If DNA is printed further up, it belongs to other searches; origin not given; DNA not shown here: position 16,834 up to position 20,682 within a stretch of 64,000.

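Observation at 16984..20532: Bacterial LRR receptor kinase with a non-RD (HCD) catalytic loop, echoing plant immune receptor kinases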

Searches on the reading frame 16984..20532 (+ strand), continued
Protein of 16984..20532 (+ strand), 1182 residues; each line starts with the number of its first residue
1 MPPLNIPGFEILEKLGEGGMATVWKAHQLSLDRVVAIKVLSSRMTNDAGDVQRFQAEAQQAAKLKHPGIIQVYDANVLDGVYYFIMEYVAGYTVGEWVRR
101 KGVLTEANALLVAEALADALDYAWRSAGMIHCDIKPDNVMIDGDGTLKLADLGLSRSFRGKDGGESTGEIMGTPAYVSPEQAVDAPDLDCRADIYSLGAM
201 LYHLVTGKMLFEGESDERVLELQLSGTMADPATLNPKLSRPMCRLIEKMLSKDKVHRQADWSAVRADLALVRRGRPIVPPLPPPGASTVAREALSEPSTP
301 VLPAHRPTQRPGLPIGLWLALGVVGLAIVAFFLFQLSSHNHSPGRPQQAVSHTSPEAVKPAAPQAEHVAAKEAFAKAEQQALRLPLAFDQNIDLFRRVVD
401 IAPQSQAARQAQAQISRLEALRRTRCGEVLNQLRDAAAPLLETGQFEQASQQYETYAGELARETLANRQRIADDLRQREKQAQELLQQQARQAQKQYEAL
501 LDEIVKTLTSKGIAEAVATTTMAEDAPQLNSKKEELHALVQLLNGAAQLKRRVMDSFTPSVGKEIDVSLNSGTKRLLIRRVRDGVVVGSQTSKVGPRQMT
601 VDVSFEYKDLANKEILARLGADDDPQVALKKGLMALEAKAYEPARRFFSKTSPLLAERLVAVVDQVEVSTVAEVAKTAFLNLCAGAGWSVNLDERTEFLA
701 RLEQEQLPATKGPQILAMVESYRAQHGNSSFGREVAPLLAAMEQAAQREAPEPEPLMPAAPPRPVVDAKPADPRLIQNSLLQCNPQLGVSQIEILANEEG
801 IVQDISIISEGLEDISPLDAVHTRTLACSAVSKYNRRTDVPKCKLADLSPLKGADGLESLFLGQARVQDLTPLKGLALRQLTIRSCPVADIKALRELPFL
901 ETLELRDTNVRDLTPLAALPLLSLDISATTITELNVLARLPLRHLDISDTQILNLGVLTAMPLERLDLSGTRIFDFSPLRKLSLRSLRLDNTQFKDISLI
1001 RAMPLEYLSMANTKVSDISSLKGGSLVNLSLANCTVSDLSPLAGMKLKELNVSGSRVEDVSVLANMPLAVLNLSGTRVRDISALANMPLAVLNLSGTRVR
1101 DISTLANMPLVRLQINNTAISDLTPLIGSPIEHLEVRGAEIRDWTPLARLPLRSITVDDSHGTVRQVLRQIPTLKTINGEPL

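Call 18: find_related_loci(query=window:16984-20529:+, collection=genome_contigs, flank=10000)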
Query window:16984-20529:+ (1182 aa) in genome_contigs; peptide patterns used: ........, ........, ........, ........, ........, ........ (x = any residue, [..] = any of these).
94 stretches matched a pattern; 16 encode a relative of the query (tblastn E <= 1e-3); 16 distinct loci.
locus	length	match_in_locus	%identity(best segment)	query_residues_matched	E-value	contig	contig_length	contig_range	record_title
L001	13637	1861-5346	87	1-1182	0e+0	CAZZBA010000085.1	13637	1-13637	MAG TPA_asm: uncultured Victivallales bacterium isolate SRP272421_co4_23 genome assembly, contig: NODE_12751_length_1363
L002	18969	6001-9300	77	1-1182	0e+0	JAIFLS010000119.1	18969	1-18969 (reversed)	MAG: bacterium isolate bin_212 scaffold_3157, whole genome shotgun sequence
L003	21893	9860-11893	64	4-661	1e-113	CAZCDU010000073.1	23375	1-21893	MAG TPA_asm: uncultured Victivallales bacterium isolate binchicken_co142_396 genome assembly, contig: NODE_6339_length_2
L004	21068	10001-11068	39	4-362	4e-69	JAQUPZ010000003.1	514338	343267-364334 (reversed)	MAG: Kiritimatiellae bacterium isolate STD1_38 NODE_21_length_514338_cov_6.592156_Sandtown_D1, whole genome shotgun sequ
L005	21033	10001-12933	43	5-338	2e-60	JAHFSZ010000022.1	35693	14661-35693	MAG: Verrucomicrobia bacterium isolate nzgw609 NODE_277_length_35694_cov_6.644702, whole genome shotgun sequence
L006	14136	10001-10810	39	6-276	1e-45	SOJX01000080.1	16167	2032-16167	MAG: Planctomycetota bacterium isolate E44_bin39 NODE_1269_length_16167_cov_8.822182, whole genome shotgun sequence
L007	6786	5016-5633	43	5-209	2e-43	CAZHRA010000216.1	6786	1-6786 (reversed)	MAG TPA_asm: uncultured Pirellulaceae bacterium isolate SRP135972_co2_291 genome assembly, contig: NODE_17076_length_678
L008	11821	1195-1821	42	9-214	5e-43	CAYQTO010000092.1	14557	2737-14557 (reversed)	MAG TPA_asm: uncultured Candidatus Sumerlaeota bacterium isolate SRP141376_co5_408 genome assembly, contig: NODE_10196_l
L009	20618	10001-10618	43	5-209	1e-42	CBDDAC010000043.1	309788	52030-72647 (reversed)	MAG: Mariniblastus sp. isolate 575d00d6-6cd5-4c6f-b7ca-5c10567f4f0b genome assembly, contig: contig_43, whole genome sho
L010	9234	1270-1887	42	5-209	1e-42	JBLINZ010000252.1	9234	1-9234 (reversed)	MAG: Mariniblastus sp. isolate 3300053785_18 Ga0535658_0022627, whole genome shotgun sequence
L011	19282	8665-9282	42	5-209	3e-42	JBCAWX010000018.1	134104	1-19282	MAG: Planctomycetota bacterium isolate J06554_5 NODE_18_length_134104_cov_18.894805, whole genome shotgun sequence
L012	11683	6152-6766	41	6-209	2e-38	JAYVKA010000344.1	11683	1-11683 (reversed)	MAG: Planctomycetota bacterium isolate GL53_Down_metabinner_30_sub GL53_Down_metabinner_30_sub_343, whole genome shotgun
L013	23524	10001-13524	28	11-1182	1e-34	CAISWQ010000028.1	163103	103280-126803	MAG: uncultured Lentisphaerae bacterium isolate LaPlata-15m-a_bin-260 genome assembly, contig: bin-260:028/125, whole ge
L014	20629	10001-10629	40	6-209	8e-36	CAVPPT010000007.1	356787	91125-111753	MAG: uncultured Planctomycetaceae bacterium isolate MFD09779.bin.3.162 genome assembly, contig: contig_36669, whole geno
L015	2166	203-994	31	9-257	2e-29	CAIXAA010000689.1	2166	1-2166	MAG: uncultured Myxococcales bacterium isolate MJ120716A_bin-0880 genome assembly, contig: bin-0880:689/998, whole genom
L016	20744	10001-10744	34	11-220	2e-31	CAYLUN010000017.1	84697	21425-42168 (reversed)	MAG TPA_asm: uncultured Lentisphaeraceae bacterium isolate SRP272421_co4_436 genome assembly, contig: NODE_322_length_84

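Call 21: find_encoding_contigs(protein=window:16984-20532:+, flank=10000, max_places=4)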
Protein window:16984-20532:+ (1182 aa): no gene with exactly this product is on record in the collection.
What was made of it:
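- Tried and rejected: Found nothing, because of the extra LRR unit (call 21).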

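Call 22: find_encoding_contigs(protein=P0094, flank=10000, max_places=3)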
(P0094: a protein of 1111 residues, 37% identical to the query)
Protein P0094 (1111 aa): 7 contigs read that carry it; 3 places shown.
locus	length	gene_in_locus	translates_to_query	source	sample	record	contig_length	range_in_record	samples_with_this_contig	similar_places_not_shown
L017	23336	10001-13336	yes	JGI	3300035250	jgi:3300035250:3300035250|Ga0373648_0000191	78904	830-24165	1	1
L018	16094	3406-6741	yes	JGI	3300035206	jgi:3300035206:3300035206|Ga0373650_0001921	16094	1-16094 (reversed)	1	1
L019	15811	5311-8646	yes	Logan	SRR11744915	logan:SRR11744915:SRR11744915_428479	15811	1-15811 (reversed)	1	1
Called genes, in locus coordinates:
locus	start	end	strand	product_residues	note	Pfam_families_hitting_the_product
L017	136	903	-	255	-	PF02492:cobW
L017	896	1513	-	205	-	PF01155:HypA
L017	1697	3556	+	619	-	PF13292:DXP_synthase_N, PF00456:Transketolase_N (faint), PF02775:TPP_enzyme_C (faint), PF02779:Transket_pyr, PF02780:Transketolase_C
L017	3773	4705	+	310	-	PF01479:S4, PF01728:FtsJ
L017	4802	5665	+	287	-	PF01513:NAD_kinase, PF20143:NAD_kinase_C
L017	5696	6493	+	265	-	PF03446:NAD_binding_2 (weak), PF03807:F420_oxidored, PF14748:P5CR_dimer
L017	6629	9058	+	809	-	PF00989:PAS, PF13426:PAS_9 (weak), PF00989:PAS (weak), PF13426:PAS_9, PF00989:PAS, PF08448:PAS_4, PF00512:HisKA, PF02518:HATPase_c, +2 more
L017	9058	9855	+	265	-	PF00072:Response_reg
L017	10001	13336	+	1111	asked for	PF00069:Pkinase, PF03109:ABC1 (faint), PF07714:PK_Tyr_Ser-Thr, PF12799:LRR_4 (faint)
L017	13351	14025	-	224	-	PF00160:Pro_isomerase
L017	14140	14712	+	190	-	-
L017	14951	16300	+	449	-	PF01554:MatE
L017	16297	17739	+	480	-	PF00474:SSF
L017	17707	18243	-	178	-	PF04306:DUF456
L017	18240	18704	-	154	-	-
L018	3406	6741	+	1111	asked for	PF00069:Pkinase, PF03109:ABC1 (faint), PF07714:PK_Tyr_Ser-Thr, PF12799:LRR_4 (faint)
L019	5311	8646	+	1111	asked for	PF00069:Pkinase, PF03109:ABC1 (faint), PF07714:PK_Tyr_Ser-Thr, PF12799:LRR_4 (faint)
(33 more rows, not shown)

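Call 23: find_encoding_contigs(protein=P0019, flank=10000, max_places=3)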
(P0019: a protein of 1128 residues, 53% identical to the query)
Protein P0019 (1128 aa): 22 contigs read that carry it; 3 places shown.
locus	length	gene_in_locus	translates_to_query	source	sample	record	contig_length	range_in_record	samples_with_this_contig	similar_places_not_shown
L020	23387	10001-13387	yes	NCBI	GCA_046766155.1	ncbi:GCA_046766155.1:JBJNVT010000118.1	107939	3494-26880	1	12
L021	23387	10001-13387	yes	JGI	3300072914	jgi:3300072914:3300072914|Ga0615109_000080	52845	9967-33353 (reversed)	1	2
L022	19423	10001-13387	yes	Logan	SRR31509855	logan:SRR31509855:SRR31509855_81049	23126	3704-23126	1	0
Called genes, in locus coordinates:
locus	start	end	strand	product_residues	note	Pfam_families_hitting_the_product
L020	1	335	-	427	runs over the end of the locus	PF16697:Yop-YscD_cpl, PF00498:FHA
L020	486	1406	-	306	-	PF00482:T2SSF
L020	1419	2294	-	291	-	PF00482:T2SSF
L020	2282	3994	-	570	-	PF16697:Yop-YscD_cpl, PF00498:FHA, PF00437:T2SSE, PF27713:UCP018868 (weak)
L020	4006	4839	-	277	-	PF08666:SAF (weak), PF16976:RcpC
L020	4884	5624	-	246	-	-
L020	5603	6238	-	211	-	-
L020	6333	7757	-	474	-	-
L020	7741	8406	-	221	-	PF07811:TadE (weak)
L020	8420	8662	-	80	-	PF04964:Flp_Fap (weak)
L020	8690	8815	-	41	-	-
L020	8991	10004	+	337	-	-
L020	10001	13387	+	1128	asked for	PF00069:Pkinase, PF07714:PK_Tyr_Ser-Thr, PF03109:ABC1 (weak), PF12799:LRR_4 (faint)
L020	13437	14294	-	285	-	PF02517:Rce1-like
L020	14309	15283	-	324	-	PF00535:Glycos_transf_2, PF10111:Glyco_tranf_2_2 (weak)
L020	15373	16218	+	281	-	PF00733:Asn_synthase (weak), PF02540:NAD_synthase (weak)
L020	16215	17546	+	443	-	PF02321:OEP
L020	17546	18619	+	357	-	PF25919:BSH_CusB (faint), PF00364:Biotin_lipoyl (faint), PF25917:BSH_RND (weak), PF25973:BSH_CzcB, PF25954:Beta-barrel_RND_2, PF25967:RND-MFP_C (weak), PF25989:YknX_C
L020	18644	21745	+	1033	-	PF00873:ACR_tran, PF03176:MMPL (faint)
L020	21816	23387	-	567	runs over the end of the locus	PF07607:DUF1570 (faint)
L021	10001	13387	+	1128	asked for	PF00069:Pkinase, PF07714:PK_Tyr_Ser-Thr, PF03109:ABC1 (weak), PF12799:LRR_4 (faint)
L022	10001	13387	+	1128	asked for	PF00069:Pkinase, PF07714:PK_Tyr_Ser-Thr, PF03109:ABC1 (weak), PF12799:LRR_4 (faint)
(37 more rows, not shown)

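Call 37: predict_structure(alignment_id=A1)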
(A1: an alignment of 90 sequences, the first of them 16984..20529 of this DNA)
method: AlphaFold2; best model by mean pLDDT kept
length: 1182 residues; sequences in the alignment: 90
mean_pLDDT: 88.5   pTM: 0.47
mean pLDDT of the five models: 88.5, 88.1, 87.5, 87.4, 87.0
residues with pLDDT >= 90: 887; 70-90: 160; 50-70: 33; < 50: 102
segments of 3 or more residues with pLDDT < 50: 157-166, 295-319, 335-363, 749-767, 1088-1106
pLDDT, mean of each block of 10 residues (from residue 1): 86 89 95 94 79 83 92 91 93 97 98 98 93 93 95 58 53 92 90 98 98 97 97 97 98 98 98 96 96 56 38 42 61 48 35 36 62 90 90 93 87 92 93 95 93 95 94 93 89 94 97 96 94 96 97 97 97 97 96 83 96 96 97 96 98 97 94 94 90 91 83 92 95 96 81 34 45 92 95 92 96 96 95 82 96 94 98 97 98 97 98 96 97 94 98 93 98 96 98 96 97 98 97 98 97 98 94 98 68 44 57 98 94 97 96 94 91 93 85
secondary structure, 60 per line:
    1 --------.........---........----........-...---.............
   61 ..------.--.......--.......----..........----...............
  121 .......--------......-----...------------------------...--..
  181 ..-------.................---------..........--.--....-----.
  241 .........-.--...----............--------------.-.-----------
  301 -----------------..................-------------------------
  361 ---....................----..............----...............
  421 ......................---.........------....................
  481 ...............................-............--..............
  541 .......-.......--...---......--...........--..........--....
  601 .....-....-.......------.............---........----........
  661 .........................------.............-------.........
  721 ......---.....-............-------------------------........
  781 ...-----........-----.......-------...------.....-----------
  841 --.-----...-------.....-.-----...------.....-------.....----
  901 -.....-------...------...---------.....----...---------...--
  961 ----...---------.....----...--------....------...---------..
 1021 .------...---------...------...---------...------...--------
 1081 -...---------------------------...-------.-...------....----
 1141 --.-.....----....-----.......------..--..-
elements in order (helices of 4 or more, strands of 3 or more residues): E9-17 E21-28 E33-40 H48-62 E72-78 E81-87 H94-101 H106-127 E139-141 E147-149 H179-182 H190-206 H216-225 H231-234 H240-249 H261-272 H318-335 H364-383 H388-401 H406-442 H446-454 H461-511 H513-524 H527-547 H549-555 E564-569 E572-582 E585-594 E597-605 H612-618 H625-637 H641-648 H653-685 H692-704 H712-726 H730-734 H736-747 H773-783 E792-796 E802-808 E825-829 E859-863 E880-884 H892-896 E902-906 E923-925 H935-939 E944-946 E965-967 H977-981 E986-988 H997-1000 E1007-1009 E1028-1030 E1049-1051 E1070-1072 E1112-1114 E1133-1136 H1145-1149 E1154-1157 H1163-1169
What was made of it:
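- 17443..17523 (+): Activation segment (aa 154-180). There is no conserved Ser/Thr at the positions that I aligned by hand to the PknB phospho-threonines. Acidic residues dominate at aa 168-169, and the tip is disordered in the model. Call 37 (pLDDT below 50 at aa 157-166).
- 19228..19284 (+): Second Pro-rich disordered linker (aa 749-767) between the middle domain and the LRR solenoid. Call 37 (pLDDT below 50 at aa 749-767).
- On Internalin-like / SDS22-like bacterial LRR domains (Pfam LRR_4): The AF2 solenoid has pLDDT above 90 (call 37).
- Checked: AF2 models it as helix 318-335 (call 37).
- The tip of the activation loop is disordered in the model (call 37).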

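Call 41: fold_search(model_id=the predicted structure, library=pdb)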
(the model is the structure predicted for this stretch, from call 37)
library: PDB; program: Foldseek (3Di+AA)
matches with E <= 10: 2000; with E <= 0.001: 2000
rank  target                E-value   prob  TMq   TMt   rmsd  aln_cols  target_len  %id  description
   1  6i2p_A                3.0e-18  1.00  0.20  0.80   4.0       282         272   34  Crystal structure of the Mycobacterium tuberculosis PknB kinase domain (L33E mutant) in complex with its substrate Gar (released 2019-05-22)
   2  3oro                  4.5e-18  1.00  0.21  0.85   3.4       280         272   35  Mycobacterium tuberculosis PknB kinase domain L33D mutant (crystal form 4) (released 2010-12-15)
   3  3ori_A                7.4e-18  1.00  0.21  0.87   2.8       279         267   35  Mycobacterium tuberculosis PknB kinase domain L33D mutant (crystal form 1) (released 2010-12-15)
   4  6i2p_B                7.4e-18  1.00  0.20  0.82   3.7       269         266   34  Crystal structure of the Mycobacterium tuberculosis PknB kinase domain (L33E mutant) in complex with its substrate Gar (released 2019-05-22)
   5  3f69_B                1.1e-17  1.00  0.22  0.84   4.0       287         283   34  Crystal structure of the Mycobacterium tuberculosis PknB mutant kinase domain in complex with KT5720 (released 2008-12-02)
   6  4ow8                  1.2e-17  1.00  0.21  0.86   3.0       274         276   34  Crystal structure of kinase domain of PknA from Mtb (released 2015-02-04)
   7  3orp                  1.8e-17  1.00  0.21  0.83   3.4       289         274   33  Mycobacterium tuberculosis PknB kinase domain L33D mutant (crystal form 5) (released 2010-12-15)
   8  5u94                  2.1e-17  1.00  0.20  0.86   2.8       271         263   35  Crystal structure of the Mycobacterium tuberculosis PASTA kinase PknB in complex with the potential theraputic kinase in (released 2017-12-20)
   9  3orl                  2.2e-17  1.00  0.21  0.85   3.4       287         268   33  Mycobacterium tuberculosis PknB kinase domain L33D mutant (crystal form 3) (released 2010-12-15)
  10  3orm                  2.4e-17  1.00  0.21  0.88   2.6       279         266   34  Mycobacterium tuberculosis PknB kinase domain D76A mutant (released 2010-12-15)
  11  3f69_A                2.8e-17  1.00  0.21  0.85   3.0       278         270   34  Crystal structure of the Mycobacterium tuberculosis PknB mutant kinase domain in complex with KT5720 (released 2008-12-02)
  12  3f61                  3.3e-17  1.00  0.21  0.85   3.4       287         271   33  Crystal Structure of M. tuberculosis PknB Leu33Asp/Val222Asp double mutant in complex with ADP (released 2008-12-02)
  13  3ork                  4.4e-17  1.00  0.21  0.85   3.1       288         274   33  Mycobacterium tuberculosis PknB kinase domain L33D mutant (crystal form 2) (released 2010-12-15)
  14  4eqm_A                5.3e-17  1.00  0.21  0.86   2.4       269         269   29  Structural analysis of Staphylococcus aureus serine/threonine kinase PknB (released 2012-06-27)
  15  9ymt                  8.7e-17  1.00  0.20  0.83   2.5       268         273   30  Staphylococcus aureus serine/threonine kinase Stk1 with inhibitor GW779439X (released 2026-03-11)
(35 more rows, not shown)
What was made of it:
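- On Hanks-type (eukaryotic-like) Ser/Thr protein kinases, Pfam PF00069: The Foldseek top hits are PknB and PknA, TM 0.85 (calls 37, 41).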
